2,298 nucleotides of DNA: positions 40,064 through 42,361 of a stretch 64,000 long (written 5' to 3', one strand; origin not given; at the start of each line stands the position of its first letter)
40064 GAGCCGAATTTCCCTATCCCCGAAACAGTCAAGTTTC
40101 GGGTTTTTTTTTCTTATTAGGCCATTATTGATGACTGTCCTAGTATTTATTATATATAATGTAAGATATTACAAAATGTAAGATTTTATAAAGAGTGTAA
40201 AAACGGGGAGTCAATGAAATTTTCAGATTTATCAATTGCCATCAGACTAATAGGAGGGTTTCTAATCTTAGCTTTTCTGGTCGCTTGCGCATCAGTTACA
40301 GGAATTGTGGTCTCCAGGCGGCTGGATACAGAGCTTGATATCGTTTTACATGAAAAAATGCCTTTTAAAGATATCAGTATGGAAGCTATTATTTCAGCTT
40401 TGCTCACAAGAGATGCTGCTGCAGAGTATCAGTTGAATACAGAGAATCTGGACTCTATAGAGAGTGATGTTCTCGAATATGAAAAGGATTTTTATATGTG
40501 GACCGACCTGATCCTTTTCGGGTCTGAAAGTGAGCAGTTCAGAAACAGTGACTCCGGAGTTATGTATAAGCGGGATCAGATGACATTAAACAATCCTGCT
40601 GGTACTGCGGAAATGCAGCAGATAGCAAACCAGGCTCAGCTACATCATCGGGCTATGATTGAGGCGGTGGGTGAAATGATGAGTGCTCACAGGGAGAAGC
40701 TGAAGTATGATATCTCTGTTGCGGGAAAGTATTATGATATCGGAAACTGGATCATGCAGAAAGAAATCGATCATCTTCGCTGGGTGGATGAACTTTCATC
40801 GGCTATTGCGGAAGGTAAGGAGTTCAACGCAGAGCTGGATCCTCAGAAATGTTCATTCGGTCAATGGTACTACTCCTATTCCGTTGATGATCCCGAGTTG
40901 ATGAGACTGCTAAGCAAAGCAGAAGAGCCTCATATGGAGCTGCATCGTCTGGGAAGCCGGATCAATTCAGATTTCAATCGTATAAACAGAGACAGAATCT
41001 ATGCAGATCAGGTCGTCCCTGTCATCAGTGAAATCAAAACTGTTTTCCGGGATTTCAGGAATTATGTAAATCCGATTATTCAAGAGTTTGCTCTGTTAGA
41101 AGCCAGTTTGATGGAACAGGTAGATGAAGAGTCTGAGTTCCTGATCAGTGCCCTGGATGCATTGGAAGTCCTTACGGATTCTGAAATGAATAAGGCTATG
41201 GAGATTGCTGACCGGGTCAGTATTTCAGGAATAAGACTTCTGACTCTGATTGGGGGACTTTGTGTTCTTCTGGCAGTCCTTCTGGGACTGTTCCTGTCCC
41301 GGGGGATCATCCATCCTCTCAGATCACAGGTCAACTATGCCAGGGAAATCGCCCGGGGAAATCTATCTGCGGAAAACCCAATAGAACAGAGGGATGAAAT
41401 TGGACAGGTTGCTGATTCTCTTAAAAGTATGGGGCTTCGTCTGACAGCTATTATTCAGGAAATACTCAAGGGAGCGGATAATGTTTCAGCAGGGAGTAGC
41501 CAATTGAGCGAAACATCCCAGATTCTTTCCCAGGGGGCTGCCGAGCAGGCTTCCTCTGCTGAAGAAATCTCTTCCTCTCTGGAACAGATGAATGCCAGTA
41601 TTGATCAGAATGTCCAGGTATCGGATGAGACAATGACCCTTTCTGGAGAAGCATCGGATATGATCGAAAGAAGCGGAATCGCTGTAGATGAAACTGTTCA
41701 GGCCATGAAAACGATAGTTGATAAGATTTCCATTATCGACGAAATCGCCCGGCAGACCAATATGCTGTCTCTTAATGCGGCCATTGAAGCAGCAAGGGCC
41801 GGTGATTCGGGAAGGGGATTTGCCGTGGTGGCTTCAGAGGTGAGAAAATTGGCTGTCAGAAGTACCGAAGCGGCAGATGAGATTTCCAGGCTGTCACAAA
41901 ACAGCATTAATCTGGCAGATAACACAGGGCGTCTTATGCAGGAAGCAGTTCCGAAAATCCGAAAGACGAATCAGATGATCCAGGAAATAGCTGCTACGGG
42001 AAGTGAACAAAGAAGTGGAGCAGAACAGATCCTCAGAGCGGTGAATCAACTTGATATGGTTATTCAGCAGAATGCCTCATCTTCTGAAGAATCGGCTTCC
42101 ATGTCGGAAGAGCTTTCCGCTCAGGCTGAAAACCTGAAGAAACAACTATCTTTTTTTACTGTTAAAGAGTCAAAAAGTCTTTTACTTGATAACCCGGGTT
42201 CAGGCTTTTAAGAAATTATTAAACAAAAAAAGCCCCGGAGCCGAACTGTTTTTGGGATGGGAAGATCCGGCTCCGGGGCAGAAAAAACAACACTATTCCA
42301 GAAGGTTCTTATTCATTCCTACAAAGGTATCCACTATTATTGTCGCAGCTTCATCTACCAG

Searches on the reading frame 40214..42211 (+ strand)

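Call 80: search_protein_families(library=pfam, proteins=[window:40214-42211:+], max_evalue=1e-8)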
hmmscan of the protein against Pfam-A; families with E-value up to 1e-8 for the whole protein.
window:40214-42211:+ (665 aa): 3 families
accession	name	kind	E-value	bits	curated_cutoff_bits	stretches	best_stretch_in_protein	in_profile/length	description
PF00015.26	MCPsignal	-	5.2e-33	114.7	34.6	1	485-629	12-156/172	Methyl-accepting chemotaxis protein (MCP) signalling domain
PF13682.11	CZB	-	3e-12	47.1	29.4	1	187-250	1-63/64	Chemoreceptor zinc-binding domain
PF00672.30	HAMP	-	4.7e-11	43.3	25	1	360-411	1-52/53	HAMP domain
